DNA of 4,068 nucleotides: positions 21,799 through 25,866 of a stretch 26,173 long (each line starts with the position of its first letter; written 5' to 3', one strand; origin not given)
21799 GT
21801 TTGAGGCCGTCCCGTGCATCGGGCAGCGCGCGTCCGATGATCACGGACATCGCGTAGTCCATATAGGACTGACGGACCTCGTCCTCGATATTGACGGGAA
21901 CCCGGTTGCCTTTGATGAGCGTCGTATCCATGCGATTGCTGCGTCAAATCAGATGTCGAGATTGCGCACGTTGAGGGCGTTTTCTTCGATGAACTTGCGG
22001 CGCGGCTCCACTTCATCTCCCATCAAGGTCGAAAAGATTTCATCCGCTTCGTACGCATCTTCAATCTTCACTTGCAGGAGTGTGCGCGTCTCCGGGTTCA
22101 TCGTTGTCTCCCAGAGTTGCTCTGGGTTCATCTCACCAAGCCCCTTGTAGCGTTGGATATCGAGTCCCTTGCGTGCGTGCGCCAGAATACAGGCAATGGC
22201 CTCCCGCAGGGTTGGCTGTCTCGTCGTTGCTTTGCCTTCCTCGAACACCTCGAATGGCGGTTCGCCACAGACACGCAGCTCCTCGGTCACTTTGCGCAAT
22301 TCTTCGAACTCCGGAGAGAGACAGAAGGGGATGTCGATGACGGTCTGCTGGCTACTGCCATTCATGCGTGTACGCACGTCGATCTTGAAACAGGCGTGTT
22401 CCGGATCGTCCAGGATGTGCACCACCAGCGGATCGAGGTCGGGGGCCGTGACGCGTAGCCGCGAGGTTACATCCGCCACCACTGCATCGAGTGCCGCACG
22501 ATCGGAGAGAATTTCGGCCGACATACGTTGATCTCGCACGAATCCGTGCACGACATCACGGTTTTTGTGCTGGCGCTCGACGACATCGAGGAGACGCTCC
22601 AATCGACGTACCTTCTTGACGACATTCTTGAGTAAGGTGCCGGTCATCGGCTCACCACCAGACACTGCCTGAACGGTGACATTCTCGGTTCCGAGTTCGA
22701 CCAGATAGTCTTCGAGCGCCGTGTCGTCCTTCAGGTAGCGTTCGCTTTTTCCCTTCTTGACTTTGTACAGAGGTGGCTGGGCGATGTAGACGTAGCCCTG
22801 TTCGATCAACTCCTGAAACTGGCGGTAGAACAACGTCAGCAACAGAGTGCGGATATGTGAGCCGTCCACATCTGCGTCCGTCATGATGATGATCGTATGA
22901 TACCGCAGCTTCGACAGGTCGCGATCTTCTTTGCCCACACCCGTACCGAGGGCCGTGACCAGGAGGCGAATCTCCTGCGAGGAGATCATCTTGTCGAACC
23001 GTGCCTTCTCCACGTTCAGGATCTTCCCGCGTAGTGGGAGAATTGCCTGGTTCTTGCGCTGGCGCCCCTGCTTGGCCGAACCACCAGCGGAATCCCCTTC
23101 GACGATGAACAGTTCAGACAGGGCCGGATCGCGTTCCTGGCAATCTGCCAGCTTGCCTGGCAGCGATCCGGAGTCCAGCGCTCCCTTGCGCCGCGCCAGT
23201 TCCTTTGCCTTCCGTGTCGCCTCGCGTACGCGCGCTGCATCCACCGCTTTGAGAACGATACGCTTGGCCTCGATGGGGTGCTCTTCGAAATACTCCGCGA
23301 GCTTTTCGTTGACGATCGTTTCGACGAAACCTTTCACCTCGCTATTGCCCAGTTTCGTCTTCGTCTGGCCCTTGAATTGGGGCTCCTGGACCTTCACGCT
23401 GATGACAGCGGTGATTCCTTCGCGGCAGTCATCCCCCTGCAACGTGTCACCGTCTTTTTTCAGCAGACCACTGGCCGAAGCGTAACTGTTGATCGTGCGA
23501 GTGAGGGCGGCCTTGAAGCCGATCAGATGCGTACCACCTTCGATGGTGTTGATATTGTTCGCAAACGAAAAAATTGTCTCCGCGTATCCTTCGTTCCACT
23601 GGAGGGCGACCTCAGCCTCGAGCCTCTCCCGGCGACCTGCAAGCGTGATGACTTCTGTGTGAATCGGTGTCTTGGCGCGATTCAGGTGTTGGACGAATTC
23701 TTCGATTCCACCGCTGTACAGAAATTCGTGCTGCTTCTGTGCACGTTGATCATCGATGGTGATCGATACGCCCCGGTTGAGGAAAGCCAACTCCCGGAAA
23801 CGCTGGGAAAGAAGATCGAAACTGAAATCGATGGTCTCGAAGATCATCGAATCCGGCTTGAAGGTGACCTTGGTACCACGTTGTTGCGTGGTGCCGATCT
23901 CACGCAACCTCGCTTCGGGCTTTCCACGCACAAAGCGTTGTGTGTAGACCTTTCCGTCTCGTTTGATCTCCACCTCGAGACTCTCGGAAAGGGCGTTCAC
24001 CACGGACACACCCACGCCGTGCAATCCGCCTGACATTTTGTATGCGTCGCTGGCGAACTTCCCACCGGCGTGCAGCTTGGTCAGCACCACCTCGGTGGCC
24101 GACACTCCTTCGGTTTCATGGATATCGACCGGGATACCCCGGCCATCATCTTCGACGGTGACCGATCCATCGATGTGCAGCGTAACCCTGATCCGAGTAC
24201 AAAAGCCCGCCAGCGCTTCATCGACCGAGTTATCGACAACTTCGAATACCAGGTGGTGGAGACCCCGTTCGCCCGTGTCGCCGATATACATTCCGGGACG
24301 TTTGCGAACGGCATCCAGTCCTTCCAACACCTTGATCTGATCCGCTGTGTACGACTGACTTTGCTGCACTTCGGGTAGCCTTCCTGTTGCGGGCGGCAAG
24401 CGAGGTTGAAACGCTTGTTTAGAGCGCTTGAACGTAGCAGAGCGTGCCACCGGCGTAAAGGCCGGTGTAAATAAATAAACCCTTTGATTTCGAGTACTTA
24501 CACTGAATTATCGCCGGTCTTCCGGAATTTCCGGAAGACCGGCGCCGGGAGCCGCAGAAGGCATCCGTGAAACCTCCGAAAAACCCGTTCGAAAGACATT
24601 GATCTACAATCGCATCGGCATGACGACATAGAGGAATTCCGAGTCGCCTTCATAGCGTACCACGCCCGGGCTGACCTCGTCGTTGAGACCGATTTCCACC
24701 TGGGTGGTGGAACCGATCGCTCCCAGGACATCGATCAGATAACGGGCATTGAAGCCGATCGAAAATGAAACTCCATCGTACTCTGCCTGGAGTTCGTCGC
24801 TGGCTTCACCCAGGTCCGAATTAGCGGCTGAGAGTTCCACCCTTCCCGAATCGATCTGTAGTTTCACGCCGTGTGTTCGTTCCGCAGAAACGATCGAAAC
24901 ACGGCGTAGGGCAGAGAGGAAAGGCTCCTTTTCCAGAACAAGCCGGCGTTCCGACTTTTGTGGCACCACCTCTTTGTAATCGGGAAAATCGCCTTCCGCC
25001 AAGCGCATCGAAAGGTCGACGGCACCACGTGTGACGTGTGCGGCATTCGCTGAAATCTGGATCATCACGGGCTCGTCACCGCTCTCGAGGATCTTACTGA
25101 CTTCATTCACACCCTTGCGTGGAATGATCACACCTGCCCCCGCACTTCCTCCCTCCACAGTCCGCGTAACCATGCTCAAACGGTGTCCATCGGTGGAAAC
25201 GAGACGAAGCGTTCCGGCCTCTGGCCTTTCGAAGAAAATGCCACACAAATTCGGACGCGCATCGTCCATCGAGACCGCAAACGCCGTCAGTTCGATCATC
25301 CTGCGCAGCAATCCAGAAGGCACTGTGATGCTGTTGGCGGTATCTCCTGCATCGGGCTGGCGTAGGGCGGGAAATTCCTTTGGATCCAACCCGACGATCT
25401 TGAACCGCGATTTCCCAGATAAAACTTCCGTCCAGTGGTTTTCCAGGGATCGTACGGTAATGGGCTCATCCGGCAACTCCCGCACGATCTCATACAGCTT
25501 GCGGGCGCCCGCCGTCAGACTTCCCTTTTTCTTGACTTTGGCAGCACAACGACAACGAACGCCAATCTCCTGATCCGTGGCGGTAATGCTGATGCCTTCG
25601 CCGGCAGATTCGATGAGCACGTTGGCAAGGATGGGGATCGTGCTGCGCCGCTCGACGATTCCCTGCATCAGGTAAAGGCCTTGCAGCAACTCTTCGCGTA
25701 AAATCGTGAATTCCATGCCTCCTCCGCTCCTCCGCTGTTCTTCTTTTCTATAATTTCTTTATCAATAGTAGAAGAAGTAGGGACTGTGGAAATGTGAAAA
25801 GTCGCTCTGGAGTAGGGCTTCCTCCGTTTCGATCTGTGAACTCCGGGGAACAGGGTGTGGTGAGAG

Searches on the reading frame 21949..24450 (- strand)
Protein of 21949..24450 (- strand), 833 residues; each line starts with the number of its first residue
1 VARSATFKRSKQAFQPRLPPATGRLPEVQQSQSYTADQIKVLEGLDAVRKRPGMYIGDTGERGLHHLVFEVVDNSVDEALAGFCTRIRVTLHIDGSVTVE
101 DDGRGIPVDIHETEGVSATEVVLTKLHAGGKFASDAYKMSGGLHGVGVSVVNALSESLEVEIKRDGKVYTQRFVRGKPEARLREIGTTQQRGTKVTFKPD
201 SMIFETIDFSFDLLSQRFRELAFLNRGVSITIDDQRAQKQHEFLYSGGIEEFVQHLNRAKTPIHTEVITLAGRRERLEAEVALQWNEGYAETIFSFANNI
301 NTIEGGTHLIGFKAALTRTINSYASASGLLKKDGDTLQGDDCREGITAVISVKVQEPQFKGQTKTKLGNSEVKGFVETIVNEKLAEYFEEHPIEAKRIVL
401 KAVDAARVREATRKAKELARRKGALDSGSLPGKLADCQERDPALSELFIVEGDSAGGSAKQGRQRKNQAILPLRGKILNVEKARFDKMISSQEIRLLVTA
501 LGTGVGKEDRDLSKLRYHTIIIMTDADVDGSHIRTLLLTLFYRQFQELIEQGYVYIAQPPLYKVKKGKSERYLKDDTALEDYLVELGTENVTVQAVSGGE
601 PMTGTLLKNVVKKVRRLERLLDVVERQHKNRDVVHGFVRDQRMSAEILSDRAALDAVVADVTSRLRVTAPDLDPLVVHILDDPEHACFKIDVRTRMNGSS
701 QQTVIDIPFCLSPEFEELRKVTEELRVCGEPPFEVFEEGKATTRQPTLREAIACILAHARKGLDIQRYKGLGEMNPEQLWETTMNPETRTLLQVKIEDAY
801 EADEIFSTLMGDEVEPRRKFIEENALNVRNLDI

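Call 9: search_protein_families(library=pfam, proteins=[window:21949-24450:-])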
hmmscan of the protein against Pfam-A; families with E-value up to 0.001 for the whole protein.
window:21949-24450:- (833 aa): 6 families
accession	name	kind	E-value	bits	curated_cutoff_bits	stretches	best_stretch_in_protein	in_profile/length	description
PF00204.31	DNA_gyraseB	-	2.5e-61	206.6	27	1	248-417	1-172/173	DNA gyrase B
PF00986.26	DNA_gyraseB_C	-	5.9e-34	116.5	29.8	1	761-822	2-63/63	DNA gyrase B subunit, carboxyl terminus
PF02518.31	HATPase_c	-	2.3e-18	67.1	26.4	1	61-200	3-108/111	Histidine kinase-, DNA gyrase B-, and HSP90-like ATPase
PF01751.28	Toprim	-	2.3e-18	66.6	23.1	1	446-558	1-95/96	Toprim domain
PF21249.2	GyrB_hook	-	1e-10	41.4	23.7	1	560-585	1-26/29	GyrB, hook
PF18053.6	GyrB_insert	-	6.8e-09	36.3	26.1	1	598-726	8-135/167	DNA gyrase B subunit insert domain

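Call 36: find_homologous_proteins(query=window:21949-24450:-, max_evalue=1e-100)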
Query window:21949-24450:- (833 aa): 8000 proteins with E <= 1e-100 among 8000 candidates; the best 120 are listed.
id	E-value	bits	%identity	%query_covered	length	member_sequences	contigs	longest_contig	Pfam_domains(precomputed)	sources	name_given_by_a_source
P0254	0.0e+0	1786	100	97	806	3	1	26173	PF18053.7,PF00986.27,PF21249.3,PF02518.32,PF01751.29,PF00204.32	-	-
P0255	0.0e+0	1502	81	99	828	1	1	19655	PF18053.7,PF00986.27,PF21249.3,PF02518.32,PF01751.29,PF00204.32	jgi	jgi:DNA gyrase subunit B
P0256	0.0e+0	1480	81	97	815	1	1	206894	PF18053.7,PF00986.27,PF21249.3,PF02518.32,PF01751.29,PF00204.32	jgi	jgi:DNA gyrase subunit B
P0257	0.0e+0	1472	81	97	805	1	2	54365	PF18053.7,PF00986.27,PF21249.3,PF02518.32,PF01751.29,PF00204.32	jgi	-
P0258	0.0e+0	1472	81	96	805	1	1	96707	PF18053.7,PF00986.27,PF21249.3,PF02518.32,PF01751.29,PF00204.32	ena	-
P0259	0.0e+0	1470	81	96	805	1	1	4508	PF18053.7,PF00986.27,PF21249.3,PF02518.32,PF01751.29,PF00204.32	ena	-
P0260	0.0e+0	1468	80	97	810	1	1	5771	PF18053.7,PF00986.27,PF21249.3,PF02518.32,PF01751.29,PF00204.32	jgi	jgi:DNA gyrase subunit B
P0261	0.0e+0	1466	81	97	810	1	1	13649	PF18053.7,PF00986.27,PF21249.3,PF02518.32,PF01751.29,PF00204.32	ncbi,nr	ncbi:MAG: DNA topoisomerase (ATP-hydrolyzing) subunit B [Deltaproteobacteria bacterium]|nr:DNA topoi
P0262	0.0e+0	1466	81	97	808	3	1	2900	PF18053.7,PF00986.27,PF21249.3,PF02518.32,PF01751.29,PF00204.32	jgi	jgi:DNA gyrase subunit B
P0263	0.0e+0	1463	81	97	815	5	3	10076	PF18053.7,PF00986.27,PF21249.3,PF02518.32,PF01751.29,PF00204.32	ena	-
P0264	0.0e+0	1462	80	97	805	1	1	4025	PF18053.7,PF00986.27,PF21249.3,PF02518.32,PF01751.29,PF00204.32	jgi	jgi:DNA gyrase subunit B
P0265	0.0e+0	1459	80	96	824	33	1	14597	PF18053.7,PF00986.27,PF21249.3,PF02518.32,PF01751.29,PF00204.32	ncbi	-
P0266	0.0e+0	1459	80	97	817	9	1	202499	PF18053.7,PF00986.27,PF21249.3,PF02518.32,PF01751.29,PF00204.32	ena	-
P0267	0.0e+0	1458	80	97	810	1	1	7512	PF18053.7,PF00986.27,PF21249.3,PF02518.32,PF01751.29,PF00204.32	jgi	jgi:DNA gyrase subunit B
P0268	0.0e+0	1456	80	96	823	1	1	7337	PF18053.7,PF00986.27,PF21249.3,PF02518.32,PF01751.29,PF00204.32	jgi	jgi:DNA gyrase subunit B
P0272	0.0e+0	1445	81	96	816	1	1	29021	PF18053.7,PF00986.27,PF21249.3,PF02518.32,PF01751.29,PF00204.32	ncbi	ncbi:MAG: DNA topoisomerase (ATP-hydrolyzing) subunit B [Candidatus Binatia bacterium]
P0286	0.0e+0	1414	78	97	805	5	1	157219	PF18053.7,PF00986.27,PF21249.3,PF02518.32,PF01751.29,PF00204.32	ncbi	ncbi:MAG: DNA topoisomerase (ATP-hydrolyzing) subunit B [Candidatus Binatia bacterium]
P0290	0.0e+0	1406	78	97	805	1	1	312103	PF18053.7,PF00986.27,PF21249.3,PF02518.32,PF01751.29,PF00204.32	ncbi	ncbi:MAG: DNA topoisomerase (ATP-hydrolyzing) subunit B [Candidatus Binatia bacterium]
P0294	0.0e+0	1383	76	97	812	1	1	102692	PF18053.7,PF00986.27,PF21249.3,PF02518.32,PF01751.29,PF00204.32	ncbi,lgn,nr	ncbi:DNA topoisomerase (ATP-hydrolyzing) subunit B [Candidatus Binatia bacterium]|nr:DNA topoisomera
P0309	0.0e+0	1307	73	96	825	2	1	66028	PF18053.7,PF00986.27,PF21249.3,PF02518.32,PF01751.29,PF00204.32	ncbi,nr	ncbi:DNA gyrase subunit B [bacterium HR30]|nr:DNA gyrase subunit B [bacterium HR30]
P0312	0.0e+0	1303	73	97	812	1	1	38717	PF18053.7,PF00986.27,PF21249.3,PF02518.32,PF01751.29,PF00204.32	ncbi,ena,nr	ncbi:MAG TPA: DNA topoisomerase (ATP-hydrolyzing) subunit B [Candidatus Binatia bacterium]|nr:DNA to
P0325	0.0e+0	1293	72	96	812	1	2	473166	PF18053.7,PF00986.27,PF21249.3,PF02518.32,PF01751.29,PF00204.32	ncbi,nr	ncbi:MAG: DNA topoisomerase (ATP-hydrolyzing) subunit B [Deltaproteobacteria bacterium]|nr:DNA topoi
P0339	0.0e+0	1284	71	96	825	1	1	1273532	PF18053.7,PF00986.27,PF21249.3,PF02518.32,PF01751.29,PF00204.32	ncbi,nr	ncbi:MAG: DNA gyrase subunit B [Candidatus Binatia bacterium]|nr:MAG: DNA gyrase subunit B [Candidat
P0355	0.0e+0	1280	71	97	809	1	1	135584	PF18053.7,PF00986.27,PF21249.3,PF02518.32,PF01751.29,PF00204.32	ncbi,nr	ncbi:MAG: DNA topoisomerase (ATP-hydrolyzing) subunit B [Candidatus Binatia bacterium]|nr:DNA topois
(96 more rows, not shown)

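Call 38: find_encoding_contigs(protein=P0256, flank=10000, max_places=1)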
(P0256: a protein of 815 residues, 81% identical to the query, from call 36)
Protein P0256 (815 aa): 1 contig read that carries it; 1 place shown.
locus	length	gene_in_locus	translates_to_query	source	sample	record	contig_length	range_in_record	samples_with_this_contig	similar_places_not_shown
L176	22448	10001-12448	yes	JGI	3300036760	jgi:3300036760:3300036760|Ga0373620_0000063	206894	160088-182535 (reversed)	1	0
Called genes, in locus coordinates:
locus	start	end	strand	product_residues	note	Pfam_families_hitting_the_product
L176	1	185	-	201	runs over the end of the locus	PF02834:LigT_PEase, PF13563:2_5_RNA_ligase2, PF02834:LigT_PEase (weak)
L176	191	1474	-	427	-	PF00994:MoCF_biosynth, PF18146:CinA_KH, PF02464:CinA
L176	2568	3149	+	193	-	PF05685:Uma2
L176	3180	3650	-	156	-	PF04608:PgpA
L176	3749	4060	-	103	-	PF00137:ATP-synt_C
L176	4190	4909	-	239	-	PF00119:ATP-synt_A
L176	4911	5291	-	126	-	-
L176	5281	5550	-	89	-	PF09527:ATPase_gene1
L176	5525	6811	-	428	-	PF00202:Aminotran_3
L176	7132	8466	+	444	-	PF11638:DnaA_N, PF00308:Bac_DnaA, PF01695:IstB_IS21, PF22688:Hda_lid (weak), PF08299:Bac_DnaA_C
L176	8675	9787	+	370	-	PF00712:DNA_pol3_beta, PF02767:DNA_pol3_beta_2, PF02768:DNA_pol3_beta_3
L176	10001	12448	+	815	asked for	PF02518:HATPase_c, PF00204:DNA_gyraseB, PF01751:Toprim, PF21249:GyrB_hook, PF18053:GyrB_insert, PF00986:DNA_gyraseB_C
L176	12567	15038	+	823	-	PF00521:DNA_topoisoIV, PF03989:DNA_gyraseA_C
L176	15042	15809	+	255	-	-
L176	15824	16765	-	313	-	PF01464:SLT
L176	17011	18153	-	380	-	PF02771:Acyl-CoA_dh_N, PF02770:Acyl-CoA_dh_M, PF00441:Acyl-CoA_dh_1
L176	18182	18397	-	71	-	-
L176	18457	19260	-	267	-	PF00106:adh_short, PF08659:KR, PF13561:adh_short_C2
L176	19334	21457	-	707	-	PF13229:Beta_helix (weak), PF07602:DUF1565 (weak)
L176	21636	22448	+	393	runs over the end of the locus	PF02771:Acyl-CoA_dh_N, PF02770:Acyl-CoA_dh_M, PF00441:Acyl-CoA_dh_1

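Call 39: list_cluster_members(proteins=[P0261, P0272, P0286, P0290, P0294, P0309, P0312, P0325, P0339, P0355])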
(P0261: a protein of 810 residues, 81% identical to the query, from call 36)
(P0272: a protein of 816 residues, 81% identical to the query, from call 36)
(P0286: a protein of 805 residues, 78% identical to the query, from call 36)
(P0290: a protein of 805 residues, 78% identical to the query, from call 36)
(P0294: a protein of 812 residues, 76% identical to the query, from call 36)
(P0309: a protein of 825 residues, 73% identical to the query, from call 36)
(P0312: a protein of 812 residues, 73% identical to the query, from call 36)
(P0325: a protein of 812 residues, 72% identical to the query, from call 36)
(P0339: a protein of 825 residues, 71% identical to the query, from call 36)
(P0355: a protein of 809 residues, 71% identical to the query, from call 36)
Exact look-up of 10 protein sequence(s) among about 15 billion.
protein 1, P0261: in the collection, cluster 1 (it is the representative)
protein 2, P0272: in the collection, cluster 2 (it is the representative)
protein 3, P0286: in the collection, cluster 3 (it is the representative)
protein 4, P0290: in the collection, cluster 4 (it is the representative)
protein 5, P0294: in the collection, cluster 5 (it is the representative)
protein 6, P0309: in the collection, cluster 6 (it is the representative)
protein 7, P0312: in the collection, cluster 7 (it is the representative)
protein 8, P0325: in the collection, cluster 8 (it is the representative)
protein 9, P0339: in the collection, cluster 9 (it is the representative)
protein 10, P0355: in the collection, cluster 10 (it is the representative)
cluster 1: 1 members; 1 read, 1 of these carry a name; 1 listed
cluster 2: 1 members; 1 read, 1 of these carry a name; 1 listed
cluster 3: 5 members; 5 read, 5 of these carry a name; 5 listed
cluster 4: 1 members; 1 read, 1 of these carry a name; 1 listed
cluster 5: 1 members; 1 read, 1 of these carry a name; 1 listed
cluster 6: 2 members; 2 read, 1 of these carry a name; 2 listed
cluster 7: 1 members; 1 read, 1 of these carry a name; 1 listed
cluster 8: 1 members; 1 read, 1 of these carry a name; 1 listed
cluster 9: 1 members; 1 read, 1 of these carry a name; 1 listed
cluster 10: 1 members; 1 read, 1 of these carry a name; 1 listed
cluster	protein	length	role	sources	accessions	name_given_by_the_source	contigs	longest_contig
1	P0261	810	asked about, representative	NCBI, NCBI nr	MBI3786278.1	MAG: DNA topoisomerase (ATP-hydrolyzing) subunit B [Deltaproteobacteria bacterium] | DNA topoisomerase (ATP-hydrolyzing) subunit B [Deltaproteobacteria bacterium]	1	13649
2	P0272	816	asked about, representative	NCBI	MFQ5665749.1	MAG: DNA topoisomerase (ATP-hydrolyzing) subunit B [Candidatus Binatia bacterium]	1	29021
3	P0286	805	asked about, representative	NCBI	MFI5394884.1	MAG: DNA topoisomerase (ATP-hydrolyzing) subunit B [Candidatus Binatia bacterium]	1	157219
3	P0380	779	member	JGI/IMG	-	DNA gyrase subunit B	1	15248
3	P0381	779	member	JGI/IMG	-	DNA gyrase subunit B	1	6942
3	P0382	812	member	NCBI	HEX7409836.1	MAG TPA: DNA topoisomerase (ATP-hydrolyzing) subunit B [Candidatus Binatia bacterium]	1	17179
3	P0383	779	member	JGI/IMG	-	DNA gyrase subunit B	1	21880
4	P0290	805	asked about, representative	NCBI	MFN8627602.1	MAG: DNA topoisomerase (ATP-hydrolyzing) subunit B [Candidatus Binatia bacterium]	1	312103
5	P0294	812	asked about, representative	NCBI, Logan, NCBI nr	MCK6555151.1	DNA topoisomerase (ATP-hydrolyzing) subunit B [Candidatus Binatia bacterium]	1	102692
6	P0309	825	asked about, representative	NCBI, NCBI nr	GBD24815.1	DNA gyrase subunit B [bacterium HR30]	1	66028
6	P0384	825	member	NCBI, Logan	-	-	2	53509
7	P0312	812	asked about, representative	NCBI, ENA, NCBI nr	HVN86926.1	MAG TPA: DNA topoisomerase (ATP-hydrolyzing) subunit B [Candidatus Binatia bacterium] | DNA topoisomerase (ATP-hydrolyzing) subunit B [Candidatus Binatia bacterium]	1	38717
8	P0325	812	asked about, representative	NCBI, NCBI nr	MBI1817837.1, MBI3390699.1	MAG: DNA topoisomerase (ATP-hydrolyzing) subunit B [Deltaproteobacteria bacterium] | DNA topoisomerase (ATP-hydrolyzing) subunit B [Deltaproteobacteria bacterium]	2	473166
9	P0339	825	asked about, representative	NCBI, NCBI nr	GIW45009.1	MAG: DNA gyrase subunit B [Candidatus Binatia bacterium]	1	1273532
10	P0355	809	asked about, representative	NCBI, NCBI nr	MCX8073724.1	MAG: DNA topoisomerase (ATP-hydrolyzing) subunit B [Candidatus Binatia bacterium] | DNA topoisomerase (ATP-hydrolyzing) subunit B [Candidatus Binatia bacterium]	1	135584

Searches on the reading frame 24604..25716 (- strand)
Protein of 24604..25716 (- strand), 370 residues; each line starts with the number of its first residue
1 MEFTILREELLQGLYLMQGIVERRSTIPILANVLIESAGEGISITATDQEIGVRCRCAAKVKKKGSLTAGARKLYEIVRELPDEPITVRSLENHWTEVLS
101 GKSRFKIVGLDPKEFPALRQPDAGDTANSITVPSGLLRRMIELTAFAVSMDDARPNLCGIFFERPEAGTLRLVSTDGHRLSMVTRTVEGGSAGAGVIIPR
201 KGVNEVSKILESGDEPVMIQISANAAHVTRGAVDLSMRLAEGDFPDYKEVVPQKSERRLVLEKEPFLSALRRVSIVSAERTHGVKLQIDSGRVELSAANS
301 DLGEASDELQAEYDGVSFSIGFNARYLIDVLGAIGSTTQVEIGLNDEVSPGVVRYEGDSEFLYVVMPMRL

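Call 9: search_protein_families(library=pfam, proteins=[window:24604-25716:-])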
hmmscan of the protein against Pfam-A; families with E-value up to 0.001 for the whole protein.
window:24604-25716:- (370 aa): 3 families
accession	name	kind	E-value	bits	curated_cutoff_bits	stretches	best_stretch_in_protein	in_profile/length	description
PF00712.24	DNA_pol3_beta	-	2.1e-38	131.6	24.4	2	1-118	1-119/120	DNA polymerase III beta subunit, N-terminal domain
PF02768.20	DNA_pol3_beta_3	-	1.8e-29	102.5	27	1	248-369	1-121/121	DNA polymerase III beta subunit, C-terminal domain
PF02767.21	DNA_pol3_beta_2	-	5.1e-26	91.7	27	1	132-246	2-116/116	DNA polymerase III beta subunit, central domain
